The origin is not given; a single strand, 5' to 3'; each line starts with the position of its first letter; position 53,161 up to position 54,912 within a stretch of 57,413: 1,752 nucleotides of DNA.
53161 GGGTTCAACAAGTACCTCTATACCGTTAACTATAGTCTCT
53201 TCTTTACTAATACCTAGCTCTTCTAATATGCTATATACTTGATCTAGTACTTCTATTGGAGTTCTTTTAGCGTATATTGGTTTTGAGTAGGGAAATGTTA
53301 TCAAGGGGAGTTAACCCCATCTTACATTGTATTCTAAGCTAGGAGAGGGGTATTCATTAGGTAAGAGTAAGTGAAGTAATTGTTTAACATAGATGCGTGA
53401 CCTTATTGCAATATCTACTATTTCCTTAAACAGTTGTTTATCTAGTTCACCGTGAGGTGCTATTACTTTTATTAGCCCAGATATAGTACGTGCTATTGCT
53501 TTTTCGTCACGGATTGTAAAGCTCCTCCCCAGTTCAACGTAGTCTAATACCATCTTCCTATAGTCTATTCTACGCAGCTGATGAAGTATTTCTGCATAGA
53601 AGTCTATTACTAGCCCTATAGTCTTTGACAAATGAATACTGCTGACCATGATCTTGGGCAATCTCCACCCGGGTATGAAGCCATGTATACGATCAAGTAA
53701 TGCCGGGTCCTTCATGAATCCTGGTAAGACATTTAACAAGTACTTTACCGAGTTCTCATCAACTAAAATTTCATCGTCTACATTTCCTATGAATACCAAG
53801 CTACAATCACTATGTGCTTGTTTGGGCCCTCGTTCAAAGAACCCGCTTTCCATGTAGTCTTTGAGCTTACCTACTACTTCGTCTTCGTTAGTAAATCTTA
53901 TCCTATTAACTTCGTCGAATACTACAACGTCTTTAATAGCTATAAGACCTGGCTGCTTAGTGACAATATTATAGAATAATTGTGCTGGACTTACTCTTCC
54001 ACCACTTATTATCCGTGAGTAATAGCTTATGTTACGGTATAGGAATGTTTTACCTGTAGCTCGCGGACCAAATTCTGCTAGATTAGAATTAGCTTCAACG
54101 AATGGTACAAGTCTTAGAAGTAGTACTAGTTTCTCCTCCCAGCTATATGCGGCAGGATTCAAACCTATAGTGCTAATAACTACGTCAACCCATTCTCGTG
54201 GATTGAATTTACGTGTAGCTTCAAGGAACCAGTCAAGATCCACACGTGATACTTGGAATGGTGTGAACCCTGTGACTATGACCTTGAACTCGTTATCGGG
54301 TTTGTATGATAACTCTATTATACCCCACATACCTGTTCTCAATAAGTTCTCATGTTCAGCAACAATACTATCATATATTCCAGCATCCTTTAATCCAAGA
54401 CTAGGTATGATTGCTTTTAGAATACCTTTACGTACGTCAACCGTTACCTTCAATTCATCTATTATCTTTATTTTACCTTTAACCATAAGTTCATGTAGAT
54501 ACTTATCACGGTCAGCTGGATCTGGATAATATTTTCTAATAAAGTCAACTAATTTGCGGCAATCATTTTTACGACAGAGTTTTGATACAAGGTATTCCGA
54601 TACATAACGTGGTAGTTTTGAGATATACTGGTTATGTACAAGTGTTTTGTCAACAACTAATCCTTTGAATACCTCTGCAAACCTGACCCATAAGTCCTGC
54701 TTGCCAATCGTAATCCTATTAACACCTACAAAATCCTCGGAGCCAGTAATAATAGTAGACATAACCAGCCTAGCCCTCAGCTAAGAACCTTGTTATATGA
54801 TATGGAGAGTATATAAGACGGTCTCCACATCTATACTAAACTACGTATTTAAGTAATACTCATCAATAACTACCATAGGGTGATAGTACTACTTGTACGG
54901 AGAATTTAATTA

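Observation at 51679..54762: Orphan short BrxL-like AAA+ ATPase coupled to a 541-aa repeat protein: candidate undescribed two-gene module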

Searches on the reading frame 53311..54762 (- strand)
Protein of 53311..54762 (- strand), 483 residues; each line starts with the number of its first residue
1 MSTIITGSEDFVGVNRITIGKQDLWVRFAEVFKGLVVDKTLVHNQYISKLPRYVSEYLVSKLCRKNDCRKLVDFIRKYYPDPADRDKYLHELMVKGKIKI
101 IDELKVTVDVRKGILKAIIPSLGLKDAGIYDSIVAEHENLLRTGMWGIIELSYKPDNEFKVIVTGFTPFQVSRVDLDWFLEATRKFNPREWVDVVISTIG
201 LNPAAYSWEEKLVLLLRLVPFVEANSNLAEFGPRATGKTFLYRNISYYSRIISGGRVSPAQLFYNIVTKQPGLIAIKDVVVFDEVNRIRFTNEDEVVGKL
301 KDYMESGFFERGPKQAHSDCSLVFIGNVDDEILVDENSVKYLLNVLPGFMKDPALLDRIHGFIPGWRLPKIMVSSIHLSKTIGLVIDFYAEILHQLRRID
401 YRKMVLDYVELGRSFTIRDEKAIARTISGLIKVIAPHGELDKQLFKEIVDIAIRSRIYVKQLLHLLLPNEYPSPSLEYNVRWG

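Call 3: search_protein_families(library=pfam, proteins=[window:53311-54762:-], max_evalue=1)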
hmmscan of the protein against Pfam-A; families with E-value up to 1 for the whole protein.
window:53311-54762:- (483 aa): 3 families
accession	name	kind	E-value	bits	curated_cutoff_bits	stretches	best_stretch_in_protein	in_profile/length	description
PF13337.12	BrxL_ATPase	-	5e-109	364.3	25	1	162-473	2-309/313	Lon-like protease BrxL-like, ATPase domain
PF20442.3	BrxL_N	-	1.1e-28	100.3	28.2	1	30-153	1-132/132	BREX system Lon protease-like protein BrxL N-terminal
PF01695.23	IstB_IS21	-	0.041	13.8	24.1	1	207-246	74-113/238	IstB-like ATP binding protein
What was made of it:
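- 53344..54279 (-): MCM-like AAA+ ATPase domain (residues 162-473) with Walker A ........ (232-239; nt 54046-54069), Walker B VVVFDEV (279-285; nt 53908-53928), sensor-1 N327, and R358 and R418. Pfam PF13337 E 5e-109 (call 3).
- On Short BrxL (NCBIfam TIGR02688 / Pfam BrxL_N + BrxL_ATPase): PF20442 over residues 30-153 and PF13337 over residues 162-473 (call 3).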

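Call 4: search_protein_families(library=ncbifam, proteins=[window:53311-54762:-], max_evalue=1)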
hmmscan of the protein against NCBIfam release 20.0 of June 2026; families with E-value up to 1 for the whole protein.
window:53311-54762:- (483 aa): 2 families
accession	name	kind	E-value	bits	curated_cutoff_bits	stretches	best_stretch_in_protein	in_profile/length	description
TIGR02688.1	TIGR02688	equivalog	2.9e-146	487.7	329.3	1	30-466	3-447/449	BREX system Lon protease-like protein BrxL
TIGR02653.1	Lon_rel_chp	hypoth_equivalog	2.1e-102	343.7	628.25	1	26-471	6-459/675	protease Lon-related BREX system protein BrxL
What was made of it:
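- On Short BrxL (NCBIfam TIGR02688 / Pfam BrxL_N + BrxL_ATPase): 487.7 bits against 329.3, E 2.9e-146, profile positions 3-447 of 449 (call 4) TIGR02653 is matched only to profile position 459 of 675 and scores below its cutoff (343.7 against 628.25; call 4).
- Checked: The N-terminal BrxL pattern and AAA+ core are confirmed statistically: Pfam BrxL_N E 1.1e-28, BrxL_ATPase E 5e-109 (call 3); TIGR02688 487.7 bits against a curated cutoff of 329.3; the long-BrxL model TIGR02653 matches only profile positions 6-459 of 675, so the Lon domain is absent (call 4).
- TIGR02688 at 487.7 bits against 329.3, plus BrxL_N and BrxL_ATPase (calls 3, 4).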

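Call 5: search_protein_families(library=padloc, proteins=[window:53311-54762:-], max_evalue=1)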
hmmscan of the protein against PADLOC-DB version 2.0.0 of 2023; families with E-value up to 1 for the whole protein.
window:53311-54762:- (483 aa): 5 families
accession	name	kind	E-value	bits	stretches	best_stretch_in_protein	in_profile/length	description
PDLC02506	BrxL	-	1e-113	378.9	1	22-471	6-464/680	BrxL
PDLC02508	BrxL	-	4.3e-105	350.5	1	26-479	6-466/698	BrxL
PDLC02505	BrxL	-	1.2e-91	306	1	25-473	5-470/482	BrxL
PDLC02507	BrxL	-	4.3e-79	264.6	1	13-465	3-462/482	BrxL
PDLC02509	BrxL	-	4e-76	254.7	2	153-473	190-512/535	BrxL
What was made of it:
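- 53311..54762 (-): Short BrxL-family AAA+ ATPase, 483 aa (TIGR02688 type, no Lon-like C-terminal domain). Calls 3, 4, 5 (Pfam, NCBIfam, PADLOC).
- Closest known: Type-4 BREX BrxL. Same: PADLOC's 482-aa BrxL models also match (call 5).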

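Call 15: find_homologous_proteins(query=window:53311-54762:-)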
Query window:53311-54762:- (483 aa): 2138 proteins with E <= 0.001 among 8000 candidates; the best 120 are listed.
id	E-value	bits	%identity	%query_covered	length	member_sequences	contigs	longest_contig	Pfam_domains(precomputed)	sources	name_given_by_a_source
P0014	0.0e+0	1084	100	100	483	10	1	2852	PF20442.4,PF13337.13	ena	-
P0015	6.9e-256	868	79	96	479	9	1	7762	PF20442.4,PF13337.13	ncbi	-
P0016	2.9e-231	787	70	100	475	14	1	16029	PF20442.4,PF13337.13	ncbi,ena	-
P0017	1.1e-230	785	70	100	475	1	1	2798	PF20442.4,PF13337.13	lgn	-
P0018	1.5e-161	557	54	95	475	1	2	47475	PF20442.4,PF13337.13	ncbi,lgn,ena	-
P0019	1.8e-143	497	48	96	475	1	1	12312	PF20442.4,PF13337.13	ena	-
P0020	3.4e-143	496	48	96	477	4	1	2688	PF20442.4,PF13337.13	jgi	-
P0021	7.9e-141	488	48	95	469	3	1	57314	PF20442.4,PF13337.13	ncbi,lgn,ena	-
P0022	5.3e-140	486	50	94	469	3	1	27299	PF20442.4,PF13337.13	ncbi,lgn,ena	-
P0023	2.9e-139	483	48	94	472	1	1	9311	PF20442.4,PF13337.13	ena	-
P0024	2.0e-138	480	48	94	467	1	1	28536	PF20442.4,PF13337.13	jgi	-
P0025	4.4e-138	479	46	97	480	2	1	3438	PF20442.4,PF13337.13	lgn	-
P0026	7.5e-137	475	47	94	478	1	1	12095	PF20442.4,PF13337.13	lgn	-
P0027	3.1e-136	473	48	93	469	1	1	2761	PF20442.4,PF13337.13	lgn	-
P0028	4.6e-136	473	46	94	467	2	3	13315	PF20442.4,PF13337.13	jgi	-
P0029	1.1e-135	471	48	95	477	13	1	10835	PF20442.4,PF13337.13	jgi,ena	-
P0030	2.0e-135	471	49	95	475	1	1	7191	PF20442.4,PF13337.13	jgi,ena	-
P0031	2.9e-135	470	48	95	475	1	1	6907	PF20442.4,PF13337.13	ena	-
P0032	3.2e-135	470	49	95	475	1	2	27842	PF20442.4,PF13337.13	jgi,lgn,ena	-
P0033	3.5e-135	470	48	95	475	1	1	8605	PF20442.4,PF13337.13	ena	-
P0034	4.5e-135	469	47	95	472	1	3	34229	PF20442.4,PF13337.13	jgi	-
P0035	5.4e-135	469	49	95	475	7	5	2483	PF20442.4,PF13337.13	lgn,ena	-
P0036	1.9e-134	467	48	95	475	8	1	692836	PF20442.4,PF13337.13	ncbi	-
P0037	4.6e-134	466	48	95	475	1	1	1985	PF20442.4,PF13337.13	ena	-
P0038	5.2e-134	466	47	95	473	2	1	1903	PF20442.4,PF13337.13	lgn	-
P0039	5.4e-134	466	47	96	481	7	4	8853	PF20442.4,PF13337.13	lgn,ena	-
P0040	1.1e-133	465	48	93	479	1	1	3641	PF20442.4,PF13337.13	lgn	-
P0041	2.2e-133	464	47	96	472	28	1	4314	PF20442.4,PF13337.13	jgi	-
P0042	2.3e-133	464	45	94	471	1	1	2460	PF20442.4,PF13337.13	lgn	-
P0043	4.2e-133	463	47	95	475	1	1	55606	PF20442.4,PF13337.13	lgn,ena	-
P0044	4.6e-133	463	48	90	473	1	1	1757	PF20442.4,PF13337.13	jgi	-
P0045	1.1e-132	462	48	95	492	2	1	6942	PF20442.4,PF13337.13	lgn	-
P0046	1.8e-132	461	48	95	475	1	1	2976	PF20442.4,PF13337.13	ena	-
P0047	3.2e-132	460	48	95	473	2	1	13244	PF20442.4,PF13337.13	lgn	-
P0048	4.6e-132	459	47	96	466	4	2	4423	PF20442.4,PF13337.13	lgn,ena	-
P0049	5.9e-132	459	48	96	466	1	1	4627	PF20442.4,PF13337.13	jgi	-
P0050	6.2e-132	459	47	94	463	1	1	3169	PF20442.4,PF13337.13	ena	-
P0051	8.4e-132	459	46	96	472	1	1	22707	PF20442.4,PF13337.13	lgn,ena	-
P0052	1.3e-131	458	47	95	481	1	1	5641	PF20442.4,PF13337.13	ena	-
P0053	1.4e-131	458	46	94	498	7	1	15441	PF20442.4,PF13337.13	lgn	-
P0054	2.2e-131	457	47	93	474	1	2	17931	PF20442.4,PF13337.13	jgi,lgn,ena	-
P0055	2.5e-131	457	48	93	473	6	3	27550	PF20442.4,PF13337.13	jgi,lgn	-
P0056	2.6e-131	457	46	95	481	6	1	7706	PF20442.4,PF13337.13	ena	-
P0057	5.7e-131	456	45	95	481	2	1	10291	PF20442.4,PF13337.13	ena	-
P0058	7.2e-131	455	45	94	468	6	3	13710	PF20442.4,PF13337.13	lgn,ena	-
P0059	7.7e-131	455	48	94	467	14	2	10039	PF20442.4,PF13337.13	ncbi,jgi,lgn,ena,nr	ncbi:MAG: BREX system Lon protease-like protein BrxL [Thermofilum sp.]|nr:BREX system Lon protease-l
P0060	1.0e-130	455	47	95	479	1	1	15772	PF20442.4,PF13337.13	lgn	-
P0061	1.1e-130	455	47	93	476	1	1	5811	PF20442.4,PF13337.13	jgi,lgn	jgi:ATP-dependent Lon protease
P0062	1.1e-130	455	46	95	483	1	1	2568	PF20442.4,PF13337.13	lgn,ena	-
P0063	1.5e-130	454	47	95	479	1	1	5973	PF20442.4,PF13337.13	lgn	-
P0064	1.9e-130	454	46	96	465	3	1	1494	PF20442.4,PF13337.13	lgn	-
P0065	2.8e-130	454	46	94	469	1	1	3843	PF20442.4,PF13337.13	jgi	jgi:ATP-dependent Lon protease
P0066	4.9e-130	453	46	95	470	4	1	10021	PF20442.4,PF13337.13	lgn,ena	-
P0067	5.2e-130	453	46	95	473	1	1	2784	PF20442.4,PF13337.13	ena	-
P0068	6.2e-130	452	47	96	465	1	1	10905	PF20442.4,PF13337.13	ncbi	-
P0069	7.1e-130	452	46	96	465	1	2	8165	PF20442.4,PF13337.13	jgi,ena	jgi:ATP-dependent Lon protease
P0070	8.0e-130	452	51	62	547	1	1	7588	PF20442.4,PF13337.13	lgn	-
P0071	9.7e-130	452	47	95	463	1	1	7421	PF20442.4,PF13337.13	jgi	jgi:ATP-dependent Lon protease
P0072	2.4e-129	450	47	94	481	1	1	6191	PF20442.4,PF13337.13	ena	-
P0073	3.0e-129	450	47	93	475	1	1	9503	PF20442.4,PF13337.13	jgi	-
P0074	3.2e-129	450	46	95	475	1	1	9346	PF20442.4,PF13337.13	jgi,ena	-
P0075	3.8e-129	450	49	94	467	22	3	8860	PF20442.4,PF13337.13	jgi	-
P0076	3.9e-129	450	46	96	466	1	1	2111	PF20442.4,PF13337.13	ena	-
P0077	4.1e-129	450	47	95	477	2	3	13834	PF20442.4,PF13337.13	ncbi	ncbi:MAG: BREX system Lon protease-like protein BrxL [Nitrososphaerales archaeon]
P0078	5.4e-129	449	46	94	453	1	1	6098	PF20442.4,PF13337.13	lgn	-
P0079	6.4e-129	449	46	93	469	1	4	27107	PF20442.4,PF13337.13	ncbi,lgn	ncbi:MAG: BREX system Lon protease-like protein BrxL [Nitrososphaerales archaeon]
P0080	7.3e-129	449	48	93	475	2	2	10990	PF20442.4,PF13337.13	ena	-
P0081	1.0e-128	448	46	96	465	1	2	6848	PF20442.4,PF13337.13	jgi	jgi:ATP-dependent Lon protease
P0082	1.1e-128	448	45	94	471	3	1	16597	PF20442.4,PF13337.13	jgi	-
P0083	1.1e-128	448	46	95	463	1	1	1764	PF20442.4,PF13337.13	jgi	jgi:ATP-dependent Lon protease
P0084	1.4e-128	448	51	86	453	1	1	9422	PF20442.4,PF13337.13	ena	-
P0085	1.6e-128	448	47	93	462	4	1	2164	PF20442.4,PF13337.13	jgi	-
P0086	2.3e-128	447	47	95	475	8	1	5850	PF20442.4,PF13337.13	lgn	-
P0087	2.3e-128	447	45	96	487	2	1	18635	PF20442.4,PF13337.13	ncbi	ncbi:MAG: BREX system Lon protease-like protein BrxL [Candidatus Heimdallarchaeota archaeon]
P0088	2.4e-128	447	48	93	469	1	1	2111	PF20442.4,PF13337.13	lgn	-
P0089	3.1e-128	447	46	94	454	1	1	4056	PF20442.4,PF13337.13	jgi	jgi:ATP-dependent Lon protease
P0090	3.4e-128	447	46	95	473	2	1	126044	PF20442.4,PF13337.13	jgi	jgi:ATP-dependent Lon protease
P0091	3.8e-128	447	46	94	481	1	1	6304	PF20442.4,PF13337.13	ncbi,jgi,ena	-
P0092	4.1e-128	446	47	94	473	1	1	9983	PF20442.4,PF13337.13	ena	-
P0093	4.4e-128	446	45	95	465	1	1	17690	PF20442.4,PF13337.13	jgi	jgi:ATP-dependent Lon protease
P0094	5.3e-128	446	46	94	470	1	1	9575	PF20442.4,PF13337.13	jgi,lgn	jgi:ATP-dependent Lon protease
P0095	6.3e-128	446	46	95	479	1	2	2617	PF20442.4,PF13337.13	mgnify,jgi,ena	mgnify:CR=1 FL=1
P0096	6.4e-128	446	45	94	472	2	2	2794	PF20442.4,PF13337.13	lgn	-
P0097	7.6e-128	446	45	95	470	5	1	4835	PF20442.4,PF13337.13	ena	-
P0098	8.7e-128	445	46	96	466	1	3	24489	PF20442.4,PF13337.13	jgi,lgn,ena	jgi:ATP-dependent Lon protease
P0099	8.9e-128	445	47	94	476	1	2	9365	PF20442.4,PF13337.13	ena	-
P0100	1.0e-127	445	46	96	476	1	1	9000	PF20442.4,PF13337.13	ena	-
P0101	1.0e-127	445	47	95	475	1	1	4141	PF20442.4,PF13337.13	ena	-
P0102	1.2e-127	445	48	93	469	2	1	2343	PF20442.4,PF13337.13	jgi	-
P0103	1.2e-127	445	48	93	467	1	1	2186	PF20442.4,PF13337.13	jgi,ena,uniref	uniref:BREX system Lon protease-like protein BrxL n=1 Tax=Thermofilum pendens TaxID=2269 RepID=A0A7J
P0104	1.3e-127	445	47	95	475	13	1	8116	PF20442.4,PF13337.13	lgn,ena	-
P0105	1.3e-127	445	47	93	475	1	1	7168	PF20442.4,PF13337.13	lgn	-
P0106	1.5e-127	445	47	93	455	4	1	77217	PF20442.4,PF13337.13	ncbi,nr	ncbi:MAG: hypothetical protein KatS3mg003_1622 [Candidatus Nitrosocaldaceae archaeon]|nr:MAG: hypoth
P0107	1.5e-127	445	48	93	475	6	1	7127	PF20442.4,PF13337.13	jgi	-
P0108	1.7e-127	444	46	93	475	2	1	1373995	PF20442.4,PF13337.13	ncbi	-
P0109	2.4e-127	444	47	93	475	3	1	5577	PF20442.4,PF13337.13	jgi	-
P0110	3.0e-127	444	45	97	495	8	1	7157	PF20442.4,PF13337.13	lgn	-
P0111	3.2e-127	443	47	95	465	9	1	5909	PF20442.4,PF13337.13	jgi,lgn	jgi:ATP-dependent Lon protease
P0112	3.9e-127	443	46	93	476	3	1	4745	PF20442.4,PF13337.13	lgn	-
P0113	5.4e-127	443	47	95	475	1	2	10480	PF20442.4,PF13337.13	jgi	-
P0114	5.5e-127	443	48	93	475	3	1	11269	PF20442.4,PF13337.13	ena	-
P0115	6.4e-127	442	47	95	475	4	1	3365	PF20442.4,PF13337.13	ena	-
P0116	6.8e-127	442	46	95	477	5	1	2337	PF20442.4,PF13337.13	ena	-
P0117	7.4e-127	442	46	94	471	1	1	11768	PF20442.4,PF13337.13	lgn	-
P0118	9.6e-127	442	46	96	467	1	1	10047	PF20442.4,PF13337.13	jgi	jgi:ATP-dependent Lon protease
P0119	1.1e-126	442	46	93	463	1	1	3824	PF20442.4,PF13337.13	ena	-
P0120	1.4e-126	441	46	93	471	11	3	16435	PF20442.4,PF13337.13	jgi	-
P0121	2.3e-126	441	46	95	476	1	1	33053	PF20442.4,PF13337.13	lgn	-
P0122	2.6e-126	440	45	95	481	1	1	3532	PF20442.4,PF13337.13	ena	-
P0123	2.6e-126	440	46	93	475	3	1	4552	PF20442.4,PF13337.13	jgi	-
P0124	3.4e-126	440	47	93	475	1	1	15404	PF20442.4,PF13337.13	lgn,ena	-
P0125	4.2e-126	440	47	93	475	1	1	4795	PF20442.4,PF13337.13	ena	-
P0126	5.7e-126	439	45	95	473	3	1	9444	PF20442.4,PF13337.13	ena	-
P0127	5.9e-126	439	46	93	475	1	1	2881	PF20442.4,PF13337.13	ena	-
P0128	6.7e-126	439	47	93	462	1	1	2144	PF20442.4,PF13337.13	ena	-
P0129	7.7e-126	439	45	96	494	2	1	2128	PF20442.4,PF13337.13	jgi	-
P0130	9.1e-126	439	45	96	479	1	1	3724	PF20442.4,PF13337.13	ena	-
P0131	9.6e-126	439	47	96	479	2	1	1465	PF20442.4,PF13337.13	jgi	jgi:ATP-dependent Lon protease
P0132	1.0e-125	439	45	93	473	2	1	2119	PF20442.4,PF13337.13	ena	-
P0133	1.1e-125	438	47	95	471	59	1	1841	PF20442.4,PF13337.13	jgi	jgi:ATP-dependent Lon protease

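Call 16: find_encoding_contigs(protein=P0018, flank=8000, max_places=2)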
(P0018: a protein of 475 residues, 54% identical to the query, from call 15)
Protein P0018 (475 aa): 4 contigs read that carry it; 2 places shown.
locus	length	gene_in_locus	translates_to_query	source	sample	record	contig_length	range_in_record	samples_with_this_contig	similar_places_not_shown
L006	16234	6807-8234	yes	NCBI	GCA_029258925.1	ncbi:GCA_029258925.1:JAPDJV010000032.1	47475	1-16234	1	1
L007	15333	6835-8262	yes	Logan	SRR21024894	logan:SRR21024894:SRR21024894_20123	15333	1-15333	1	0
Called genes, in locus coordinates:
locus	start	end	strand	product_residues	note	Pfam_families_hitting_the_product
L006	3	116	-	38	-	?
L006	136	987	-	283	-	PF00571:CBS (weak)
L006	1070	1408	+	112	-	PF01588:tRNA_bind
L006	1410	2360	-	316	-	PF01171:ATP_bind_3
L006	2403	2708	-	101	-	PF02680:DUF211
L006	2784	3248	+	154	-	PF01978:TrmB (weak), PF25212:HVO_A0114 (weak), PF13404:HTH_AsnC-type, PF13412:HTH_24, PF22482:AsnC_trans_reg_3 (weak), PF01037:AsnC_trans_reg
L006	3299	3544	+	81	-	PF01294:Ribosomal_L13e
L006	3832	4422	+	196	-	-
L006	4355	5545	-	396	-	PF01266:DAO (faint), PF01494:FAD_binding_3 (weak), PF05834:Lycopene_cycl (weak), PF07992:Pyr_redox_2 (weak), PF13450:NAD_binding_8 (weak)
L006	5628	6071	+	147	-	PF27217:AF_0155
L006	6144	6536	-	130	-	PF02675:AdoMet_dc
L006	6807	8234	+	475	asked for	PF20442:BrxL_N, PF13337:BrxL_ATPase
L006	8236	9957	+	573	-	PF03413:PepSY (faint)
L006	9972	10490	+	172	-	PF22769:DCD, PF00692:dUTPase (weak)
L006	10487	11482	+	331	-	PF09171:AGOG (weak)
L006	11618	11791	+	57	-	PF01402:RHH_1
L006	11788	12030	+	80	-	PF22511:PBP2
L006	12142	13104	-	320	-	PF03099:BPL_LplA_LipB, PF02237:BPL_C (weak)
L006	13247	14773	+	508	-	PF00289:Biotin_carb_N, PF02222:ATP-grasp (weak), PF02786:CPSase_L_D2, PF07478:Dala_Dala_lig_C, PF02785:Biotin_carb_C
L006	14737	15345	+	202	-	PF25973:BSH_CzcB (faint), PF25984:BSH_YknX (faint), PF25919:BSH_CusB (faint), PF25964:BSH_ALG44 (faint), PF00364:Biotin_lipoyl, PF25917:BSH_RND (weak)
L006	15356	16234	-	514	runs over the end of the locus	PF01039:Carboxyl_trans, PF06833:MdcE (faint), PF03255:ACCA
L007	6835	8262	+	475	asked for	PF20442:BrxL_N, PF13337:BrxL_ATPase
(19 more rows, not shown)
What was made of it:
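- In L006 the pair is contiguous on the same strand with dcd and AGOG (call 16).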

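Call 17: find_encoding_contigs(protein=P0036, flank=8000, max_places=2)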
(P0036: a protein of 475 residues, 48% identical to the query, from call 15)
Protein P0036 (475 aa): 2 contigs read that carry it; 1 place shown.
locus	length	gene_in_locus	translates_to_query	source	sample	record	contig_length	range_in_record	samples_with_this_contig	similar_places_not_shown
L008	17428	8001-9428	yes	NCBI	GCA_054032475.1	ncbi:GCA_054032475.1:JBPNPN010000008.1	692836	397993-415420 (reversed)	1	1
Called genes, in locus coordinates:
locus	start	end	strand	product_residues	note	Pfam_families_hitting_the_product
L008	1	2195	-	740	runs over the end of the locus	PF04851:ResIII, PF00270:DEAD, PF00271:Helicase_C, PF27406:MJECL01_C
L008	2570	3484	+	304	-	-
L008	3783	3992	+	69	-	PF04014:MazE_antitoxin, PF15937:PrlF_antitoxin (weak)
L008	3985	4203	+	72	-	-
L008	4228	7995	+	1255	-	PF02384:N6_Mtase (weak), PF20473:MmeI_Mtase (weak), PF07669:Eco57I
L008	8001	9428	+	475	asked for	PF20442:BrxL_N, PF13337:BrxL_ATPase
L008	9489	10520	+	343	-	-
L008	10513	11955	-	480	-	PF02171:Piwi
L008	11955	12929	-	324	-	-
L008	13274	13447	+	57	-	-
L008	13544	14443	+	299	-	-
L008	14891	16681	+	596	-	PF00270:DEAD (faint), PF09848:SLFN-g3_helicase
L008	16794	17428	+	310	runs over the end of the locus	PF00004:AAA, PF21960:RCF1-5-like_lid, PF25361:AAA_lid_RFC1 (weak), PF16193:AAA_assoc_2 (weak), PF08542:Rep_fac_C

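Call 18: find_encoding_contigs(protein=P0108, flank=8000, max_places=2)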
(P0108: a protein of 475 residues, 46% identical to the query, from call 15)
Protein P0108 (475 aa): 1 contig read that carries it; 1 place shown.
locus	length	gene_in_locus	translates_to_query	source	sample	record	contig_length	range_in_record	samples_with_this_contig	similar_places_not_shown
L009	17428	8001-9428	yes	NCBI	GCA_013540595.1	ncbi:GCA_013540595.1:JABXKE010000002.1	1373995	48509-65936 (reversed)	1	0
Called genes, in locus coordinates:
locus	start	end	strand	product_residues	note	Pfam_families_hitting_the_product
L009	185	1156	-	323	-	PF00174:Oxidored_molyb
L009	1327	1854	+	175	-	-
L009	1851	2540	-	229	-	-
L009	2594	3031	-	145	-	PF03008:DUF234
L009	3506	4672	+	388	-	-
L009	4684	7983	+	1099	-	-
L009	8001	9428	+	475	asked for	PF20442:BrxL_N, PF13337:BrxL_ATPase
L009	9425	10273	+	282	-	-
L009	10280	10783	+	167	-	-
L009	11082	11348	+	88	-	-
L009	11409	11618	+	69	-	-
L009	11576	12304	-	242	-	PF00149:Metallophos, PF12850:Metallophos_2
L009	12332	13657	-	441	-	PF16795:Phage_integr_3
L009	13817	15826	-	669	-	PF03485:Arg_tRNA_synt_N, PF00750:tRNA-synt_1d, PF05746:DALR_1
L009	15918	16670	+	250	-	PF00571:CBS (weak)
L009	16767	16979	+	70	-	PF10049:DUF2283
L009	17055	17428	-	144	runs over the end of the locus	PF02675:AdoMet_dc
